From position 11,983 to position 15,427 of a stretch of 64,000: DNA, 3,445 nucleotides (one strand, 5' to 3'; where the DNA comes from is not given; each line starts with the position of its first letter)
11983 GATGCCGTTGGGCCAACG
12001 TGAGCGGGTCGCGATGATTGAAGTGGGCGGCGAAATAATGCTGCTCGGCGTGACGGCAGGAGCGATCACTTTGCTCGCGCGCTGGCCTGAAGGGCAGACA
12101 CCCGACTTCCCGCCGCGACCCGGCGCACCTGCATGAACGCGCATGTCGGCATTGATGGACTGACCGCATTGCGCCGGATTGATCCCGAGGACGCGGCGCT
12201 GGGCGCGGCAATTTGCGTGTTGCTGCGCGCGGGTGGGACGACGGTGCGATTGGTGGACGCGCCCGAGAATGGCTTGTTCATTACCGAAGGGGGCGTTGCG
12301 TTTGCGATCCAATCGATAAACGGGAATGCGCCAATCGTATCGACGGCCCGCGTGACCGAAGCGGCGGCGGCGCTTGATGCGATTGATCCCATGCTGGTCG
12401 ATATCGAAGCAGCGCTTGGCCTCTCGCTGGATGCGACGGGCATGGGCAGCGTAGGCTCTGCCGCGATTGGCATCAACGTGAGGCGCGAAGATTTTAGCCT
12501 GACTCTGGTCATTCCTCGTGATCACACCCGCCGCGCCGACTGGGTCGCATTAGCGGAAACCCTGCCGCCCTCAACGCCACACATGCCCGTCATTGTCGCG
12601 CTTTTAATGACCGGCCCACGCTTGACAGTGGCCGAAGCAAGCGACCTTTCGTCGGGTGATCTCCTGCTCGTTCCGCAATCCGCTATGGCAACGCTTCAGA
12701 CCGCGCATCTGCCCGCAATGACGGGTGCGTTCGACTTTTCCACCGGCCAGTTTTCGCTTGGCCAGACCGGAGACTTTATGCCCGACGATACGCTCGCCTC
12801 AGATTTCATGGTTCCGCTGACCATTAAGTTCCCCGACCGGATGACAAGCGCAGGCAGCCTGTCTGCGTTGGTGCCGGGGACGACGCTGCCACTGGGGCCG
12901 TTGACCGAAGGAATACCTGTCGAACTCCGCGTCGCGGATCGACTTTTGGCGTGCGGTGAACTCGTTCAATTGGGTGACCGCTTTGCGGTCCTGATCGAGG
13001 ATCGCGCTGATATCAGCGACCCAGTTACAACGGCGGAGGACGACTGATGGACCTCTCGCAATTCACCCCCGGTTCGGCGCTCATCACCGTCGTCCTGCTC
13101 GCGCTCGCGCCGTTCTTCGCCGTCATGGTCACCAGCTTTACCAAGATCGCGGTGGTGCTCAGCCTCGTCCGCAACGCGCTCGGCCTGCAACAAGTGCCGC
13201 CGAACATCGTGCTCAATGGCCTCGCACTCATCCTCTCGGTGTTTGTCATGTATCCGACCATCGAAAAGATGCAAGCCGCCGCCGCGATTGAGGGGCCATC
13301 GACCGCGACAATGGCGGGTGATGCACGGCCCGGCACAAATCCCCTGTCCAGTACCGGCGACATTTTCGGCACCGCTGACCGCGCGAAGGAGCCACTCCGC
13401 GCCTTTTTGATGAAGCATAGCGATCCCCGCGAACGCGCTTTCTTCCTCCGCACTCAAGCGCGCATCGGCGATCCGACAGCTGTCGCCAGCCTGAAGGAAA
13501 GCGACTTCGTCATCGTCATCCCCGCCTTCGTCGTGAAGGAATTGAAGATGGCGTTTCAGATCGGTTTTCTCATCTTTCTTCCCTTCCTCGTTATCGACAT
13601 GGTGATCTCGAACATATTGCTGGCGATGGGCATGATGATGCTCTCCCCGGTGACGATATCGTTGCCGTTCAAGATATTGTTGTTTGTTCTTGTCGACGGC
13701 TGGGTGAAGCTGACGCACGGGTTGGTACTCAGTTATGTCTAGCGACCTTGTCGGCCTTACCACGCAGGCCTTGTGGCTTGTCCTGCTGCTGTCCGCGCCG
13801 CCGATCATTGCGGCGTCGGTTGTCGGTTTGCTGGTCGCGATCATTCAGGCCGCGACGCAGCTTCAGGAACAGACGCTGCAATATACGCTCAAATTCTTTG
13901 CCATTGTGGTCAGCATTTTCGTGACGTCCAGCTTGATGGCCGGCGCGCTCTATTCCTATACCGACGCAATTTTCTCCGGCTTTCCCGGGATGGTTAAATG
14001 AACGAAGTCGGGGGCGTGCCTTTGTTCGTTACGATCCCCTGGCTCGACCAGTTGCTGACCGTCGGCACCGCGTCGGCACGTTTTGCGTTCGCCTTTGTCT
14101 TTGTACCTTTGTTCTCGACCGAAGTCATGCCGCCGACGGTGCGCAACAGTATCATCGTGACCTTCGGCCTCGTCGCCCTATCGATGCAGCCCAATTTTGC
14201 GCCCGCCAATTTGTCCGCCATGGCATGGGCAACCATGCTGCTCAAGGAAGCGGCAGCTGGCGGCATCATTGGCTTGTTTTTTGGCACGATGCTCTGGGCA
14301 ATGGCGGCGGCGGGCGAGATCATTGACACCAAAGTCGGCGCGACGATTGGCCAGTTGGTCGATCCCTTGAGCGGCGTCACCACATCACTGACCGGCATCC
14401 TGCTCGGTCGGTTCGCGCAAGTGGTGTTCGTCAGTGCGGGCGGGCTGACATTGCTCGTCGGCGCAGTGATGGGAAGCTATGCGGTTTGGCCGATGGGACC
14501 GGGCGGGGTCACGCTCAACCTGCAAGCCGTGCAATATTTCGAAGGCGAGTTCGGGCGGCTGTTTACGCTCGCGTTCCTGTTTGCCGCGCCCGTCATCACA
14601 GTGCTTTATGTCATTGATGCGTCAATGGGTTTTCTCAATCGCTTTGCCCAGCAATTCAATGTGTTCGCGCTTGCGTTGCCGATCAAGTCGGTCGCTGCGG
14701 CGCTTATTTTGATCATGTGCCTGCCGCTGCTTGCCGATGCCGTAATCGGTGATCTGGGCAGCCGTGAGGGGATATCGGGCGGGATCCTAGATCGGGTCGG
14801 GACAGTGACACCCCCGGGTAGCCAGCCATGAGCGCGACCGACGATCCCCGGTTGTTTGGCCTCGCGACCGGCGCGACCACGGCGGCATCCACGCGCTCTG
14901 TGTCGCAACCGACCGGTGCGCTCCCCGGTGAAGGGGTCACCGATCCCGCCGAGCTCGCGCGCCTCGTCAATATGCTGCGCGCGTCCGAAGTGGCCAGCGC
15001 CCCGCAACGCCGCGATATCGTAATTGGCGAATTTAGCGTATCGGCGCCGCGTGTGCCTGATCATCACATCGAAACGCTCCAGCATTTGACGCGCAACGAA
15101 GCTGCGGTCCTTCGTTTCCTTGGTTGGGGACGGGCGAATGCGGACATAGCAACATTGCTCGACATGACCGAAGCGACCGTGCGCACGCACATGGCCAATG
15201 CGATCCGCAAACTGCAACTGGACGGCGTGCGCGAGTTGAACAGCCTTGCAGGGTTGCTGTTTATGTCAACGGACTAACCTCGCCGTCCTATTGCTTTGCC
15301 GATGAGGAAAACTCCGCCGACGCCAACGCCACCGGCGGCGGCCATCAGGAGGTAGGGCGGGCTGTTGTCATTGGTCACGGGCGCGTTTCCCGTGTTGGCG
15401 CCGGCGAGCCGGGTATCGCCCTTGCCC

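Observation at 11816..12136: FliO homologue embedded in an injectisome export-gate operon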

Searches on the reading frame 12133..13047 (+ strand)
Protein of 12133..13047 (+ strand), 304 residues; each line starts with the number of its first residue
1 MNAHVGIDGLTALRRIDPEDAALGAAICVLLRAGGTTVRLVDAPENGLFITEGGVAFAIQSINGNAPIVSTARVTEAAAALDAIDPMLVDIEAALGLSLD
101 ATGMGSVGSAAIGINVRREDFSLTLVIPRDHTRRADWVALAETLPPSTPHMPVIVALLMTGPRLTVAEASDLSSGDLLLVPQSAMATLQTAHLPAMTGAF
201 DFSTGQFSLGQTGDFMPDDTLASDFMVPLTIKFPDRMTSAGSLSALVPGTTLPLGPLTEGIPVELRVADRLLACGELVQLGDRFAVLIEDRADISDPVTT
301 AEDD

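Call 4: search_protein_families(library=pfam, proteins=[window:12133-13047:+], max_evalue=1)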
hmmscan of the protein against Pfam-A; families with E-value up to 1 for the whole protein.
window:12133-13047:+ (304 aa): 1 family
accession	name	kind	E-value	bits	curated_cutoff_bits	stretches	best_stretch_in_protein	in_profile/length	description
PF01052.25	FliMN_C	-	3.6e-10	40.1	23.8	1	224-291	5-71/73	Type III flagellar switch regulator (C-ring) FliN C-term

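Call 5: search_protein_families(library=ncbifam, proteins=[window:12133-13047:+], max_evalue=1)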
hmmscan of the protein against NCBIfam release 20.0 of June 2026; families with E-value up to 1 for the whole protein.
window:12133-13047:+ (304 aa): 3 families
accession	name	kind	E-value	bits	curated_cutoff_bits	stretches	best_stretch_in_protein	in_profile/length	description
TIGR02551.1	SpaO_YscQ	equivalog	2.3e-10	40.9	100.8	1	72-289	61-298/300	type III secretion system cytoplasmic ring protein SctQ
TIGR02480.1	fliN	equivalog_domain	0.0039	17.1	84.05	1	224-290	7-72/77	flagellar motor switch protein FliN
NF006018.0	PRK08158.1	equivalog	0.19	10.7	223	1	252-289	257-293/303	YscQ/HrcQ family type III secretion apparatus protein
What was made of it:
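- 12133..13047 (+): sctQ (FliN-like C-terminal domain); its start overlaps the fliO stop (ATGA). PF01052 E = 3.6e-10; TIGR02551 SctQ (calls 4, 5).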

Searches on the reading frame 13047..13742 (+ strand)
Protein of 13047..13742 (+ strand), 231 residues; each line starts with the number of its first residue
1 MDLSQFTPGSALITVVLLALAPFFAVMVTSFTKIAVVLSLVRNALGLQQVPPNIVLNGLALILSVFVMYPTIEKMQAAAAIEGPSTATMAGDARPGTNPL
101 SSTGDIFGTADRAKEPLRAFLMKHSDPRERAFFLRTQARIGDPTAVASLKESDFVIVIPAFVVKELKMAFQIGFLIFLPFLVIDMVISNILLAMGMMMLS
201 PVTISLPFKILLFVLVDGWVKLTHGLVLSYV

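Call 4: search_protein_families(library=pfam, proteins=[window:13047-13742:+], max_evalue=1)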
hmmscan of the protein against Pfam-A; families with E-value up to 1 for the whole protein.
window:13047-13742:+ (231 aa): 2 families
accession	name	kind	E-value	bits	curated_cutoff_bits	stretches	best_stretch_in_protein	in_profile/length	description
PF00813.25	FliP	-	1.3e-69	234.4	26.9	1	15-226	2-191/191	FliP family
PF13646.12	HEAT_2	-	0.036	14.8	27.7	1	112-151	31-69/88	HEAT repeats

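Call 5: search_protein_families(library=ncbifam, proteins=[window:13047-13742:+], max_evalue=1)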
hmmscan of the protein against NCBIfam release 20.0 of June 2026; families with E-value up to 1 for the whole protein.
window:13047-13742:+ (231 aa): 4 families
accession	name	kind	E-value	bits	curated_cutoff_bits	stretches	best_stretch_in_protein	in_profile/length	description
NF009438.0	PRK12797.1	subfamily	7.9e-80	267.7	179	1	8-230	8-216/217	EscR/YscR/HrcR family type III secretion system export apparatus protein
TIGR01102.1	yscR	equivalog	5.7e-71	238.5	208.6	1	13-226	3-202/202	type III secretion system export apparatus subunit SctR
TIGR01103.1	fliP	equivalog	4.5e-57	193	217.45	1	16-230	3-197/197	flagellar type III secretion system pore protein FliP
NF009437.0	PRK12796.1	equivalog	8.9e-54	182.5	263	1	12-231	8-218/223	EscR/YscR/HrcR family type III secretion system export apparatus protein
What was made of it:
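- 13047..13742 (+): sctR (FliP family pore subunit); client of FliO in Salmonella. TIGR01102 yscR scores 238.5 bits against 193 bits for fliP (calls 4, 5).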

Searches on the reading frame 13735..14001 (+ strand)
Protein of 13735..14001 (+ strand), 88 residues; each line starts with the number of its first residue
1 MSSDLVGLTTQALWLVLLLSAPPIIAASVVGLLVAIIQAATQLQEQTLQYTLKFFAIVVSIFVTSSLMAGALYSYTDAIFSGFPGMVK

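Call 4: search_protein_families(library=pfam, proteins=[window:13735-14001:+], max_evalue=1)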
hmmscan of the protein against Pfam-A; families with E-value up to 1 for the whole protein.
window:13735-14001:+ (88 aa): 3 families
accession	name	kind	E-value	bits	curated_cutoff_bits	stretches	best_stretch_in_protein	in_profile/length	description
PF01313.24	Bac_export_3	-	1.1e-22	80.2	25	1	5-76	2-73/74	Bacterial export proteins, family 3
PF11990.13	DUF3487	-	0.36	11.1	27.8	1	7-69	19-73/114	Protein of unknown function (DUF3487)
PF22852.1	SoxE_N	-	0.64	10.4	27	0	54-76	7-29/48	Sulfocyanin, N-terminal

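Call 5: search_protein_families(library=ncbifam, proteins=[window:13735-14001:+], max_evalue=1)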
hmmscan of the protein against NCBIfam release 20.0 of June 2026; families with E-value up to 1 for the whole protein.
window:13735-14001:+ (88 aa): 5 families
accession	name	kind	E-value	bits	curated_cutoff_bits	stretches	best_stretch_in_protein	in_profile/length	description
TIGR01403.1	fliQ_rel_III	equivalog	6.3e-27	93.4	76.5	1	4-83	1-80/81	type III secretion system export apparatus subunit SctS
TIGR01402.1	fliQ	equivalog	5.4e-21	74.5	88.9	1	4-84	5-85/88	flagellar biosynthesis protein FliQ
NF004671.0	PRK06010.1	subfamily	2.2e-20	72.4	104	1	4-81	5-82/88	flagellar biosynthesis protein FliQ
NF011877.0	PRK15350.1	equivalog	7.6e-19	67.9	104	1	3-79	4-80/88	EscS/YscS/HrcS family type III secretion system export apparatus protein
NF011861.0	PRK15333.1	equivalog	2.9e-17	62.9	108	1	4-78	3-77/86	EscS/YscS/HrcS family type III secretion system export apparatus protein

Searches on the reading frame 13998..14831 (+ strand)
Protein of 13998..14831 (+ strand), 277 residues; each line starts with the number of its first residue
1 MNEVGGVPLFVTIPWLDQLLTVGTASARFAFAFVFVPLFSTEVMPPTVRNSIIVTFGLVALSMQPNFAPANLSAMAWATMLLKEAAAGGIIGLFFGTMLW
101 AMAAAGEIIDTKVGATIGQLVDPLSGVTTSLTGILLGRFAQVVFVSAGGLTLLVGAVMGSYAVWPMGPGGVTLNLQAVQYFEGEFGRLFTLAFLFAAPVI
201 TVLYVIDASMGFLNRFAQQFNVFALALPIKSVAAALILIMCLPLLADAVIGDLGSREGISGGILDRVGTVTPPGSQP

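Call 4: search_protein_families(library=pfam, proteins=[window:13998-14831:+], max_evalue=1)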
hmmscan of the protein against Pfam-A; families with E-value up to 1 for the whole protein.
window:13998-14831:+ (277 aa): 1 family
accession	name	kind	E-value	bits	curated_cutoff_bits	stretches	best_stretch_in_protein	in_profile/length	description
PF01311.25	Bac_export_1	-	9.5e-47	160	27.8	1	23-249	5-223/230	Bacterial export proteins, family 1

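Call 5: search_protein_families(library=ncbifam, proteins=[window:13998-14831:+], max_evalue=1)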
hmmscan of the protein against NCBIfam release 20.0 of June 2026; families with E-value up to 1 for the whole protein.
window:13998-14831:+ (277 aa): 6 families
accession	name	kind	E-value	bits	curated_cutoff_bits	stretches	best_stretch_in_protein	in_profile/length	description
TIGR01401.1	fliR_like_III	equivalog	1.8e-60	204.6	163.05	1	19-248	8-236/253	type III secretion system export apparatus subunit SctT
TIGR01400.1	fliR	equivalog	1.8e-31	109.6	168.6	1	25-248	7-229/245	flagellar biosynthetic protein FliR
NF011876.0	PRK15349.1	equivalog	1.2e-24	87.7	275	1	46-244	37-236/259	EscT/YscT/HrcT family type III secretion system export apparatus protein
NF009411.0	PRK12772.1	equivalog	4.7e-23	81.4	739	1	27-250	15-237/610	fused FliR family export protein/FlhB family type III secretion system protein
NF009416.1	PRK12780.1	equivalog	5.3e-08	32.8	306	1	26-240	13-228/247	flagellar biosynthesis protein FliR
NF005105.0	PRK06545.1-3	equivalog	0.22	10.3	524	1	205-256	48-99/367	prephenate dehydrogenase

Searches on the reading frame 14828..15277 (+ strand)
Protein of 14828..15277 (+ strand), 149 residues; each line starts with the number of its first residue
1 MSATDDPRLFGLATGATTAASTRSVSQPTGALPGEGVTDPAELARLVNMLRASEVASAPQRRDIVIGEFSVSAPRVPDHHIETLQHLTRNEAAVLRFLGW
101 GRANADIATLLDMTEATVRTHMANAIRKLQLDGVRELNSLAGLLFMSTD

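Call 4: search_protein_families(library=pfam, proteins=[window:14828-15277:+], max_evalue=1)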
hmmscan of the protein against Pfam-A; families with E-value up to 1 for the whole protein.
window:14828-15277:+ (149 aa): 8 families
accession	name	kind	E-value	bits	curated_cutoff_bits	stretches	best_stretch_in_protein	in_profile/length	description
PF00196.25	GerE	-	3e-10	40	23.5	1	86-137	2-53/57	Bacterial regulatory proteins, luxR family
PF08281.18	Sigma70_r4_2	-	7.7e-05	22.7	25.7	1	84-129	8-54/54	Sigma-70, region 4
PF04545.22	Sigma70_r4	-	0.00072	19.5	24.1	1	84-130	2-49/50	Sigma-70, region 4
PF20432.4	Xre-like-HTH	-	0.085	13.6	25.8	1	93-120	14-42/63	Antitoxin Xre-like helix-turn-helix domain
PF13354.11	Beta-lactamase2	-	0.1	12.4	22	1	14-64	110-160/214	Beta-lactamase enzyme family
PF14493.12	HTH_40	-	0.14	12.9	27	1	105-131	16-43/89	Helix-turn-helix domain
PF17469.8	GP68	-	0.14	12.8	25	1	91-127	17-53/76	Gp68-like predicted RNA polymerase component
PF06056.18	Terminase_5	-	0.16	12.4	20.3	1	88-120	2-32/58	Putative ATPase subunit of terminase (gpP-like)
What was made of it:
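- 14828..15277 (+): LuxR/GerE-type regulator whose start overlaps the sctT stop; conserved in related loci. PF00196 E = 3e-10 (call 4).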

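Call 5: search_protein_families(library=ncbifam, proteins=[window:14828-15277:+], max_evalue=1)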
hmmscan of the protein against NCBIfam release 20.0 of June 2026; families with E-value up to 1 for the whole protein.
window:14828-15277:+ (149 aa): 30 families (the best 25 are shown)
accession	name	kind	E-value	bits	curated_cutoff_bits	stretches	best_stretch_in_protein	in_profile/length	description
TIGR03020.2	EpsA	equivalog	5.6e-08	32.7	170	1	82-131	186-235/247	XrtB/PEP-CTERM-associated transcriptional regulator EpsA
NF011896.0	PRK15369.1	equivalog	5.9e-08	32.6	242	1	82-141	145-204/211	two component system response regulator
NF052445.1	RespRegMctR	equivalog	7.4e-08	32.1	300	1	82-137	140-195/205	two-component system response regulator MctR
NF047785.1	respo_reg_MadR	equivalog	2.5e-07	30.2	300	1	42-131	112-193/209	MadR family response regulator transcription factor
NF007505.1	PRK10100.1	equivalog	1.1e-06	28.5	250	1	79-130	137-188/204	biofilm master transcriptional regulator CsgD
NF007935.0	PRK10651.1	equivalog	2.4e-06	26.9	250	1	82-132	151-201/216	two-component system response regulator NarL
TIGR03541.1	reg_near_HchA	equivalog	6.1e-06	25.9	215.6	1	82-131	167-216/232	PA1136 family autoinducer-binding transcriptional regulator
NF007708.0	PRK10403.1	equivalog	1.5e-05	24.6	343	1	84-131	151-198/215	nitrate/nitrite response regulator protein NarP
NF007403.0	PRK09935.1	equivalog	3.3e-05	23.6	271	1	82-141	145-204/210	fimbria biosynthesis transcriptional regulator FimZ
NF003420.0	PRK04841.1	equivalog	5.4e-05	21.4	537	1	71-131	825-883/903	HTH-type transcriptional regulator MalT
NF008548.0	PRK11475.1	equivalog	7.3e-05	22.4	176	1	81-131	129-179/207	DNA-binding transcriptional activator BglJ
TIGR02983.1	SigE-fam_strep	subfamily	7.5e-05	22.7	141.55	1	83-131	110-156/162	SigE family RNA polymerase sigma factor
TIGR02985.1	Sig70_bacteroi1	subfamily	0.0013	19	126.4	1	84-130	112-159/162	RNA polymerase sigma-70 factor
NF041830.1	RR_TF_ErdR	exception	0.0015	18.3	390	1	82-131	146-195/213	response regulator transcription factor ErdR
NF006900.1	PRK09390.1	equivalog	0.0026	17.3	255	1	81-140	137-196/203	response regulator FixJ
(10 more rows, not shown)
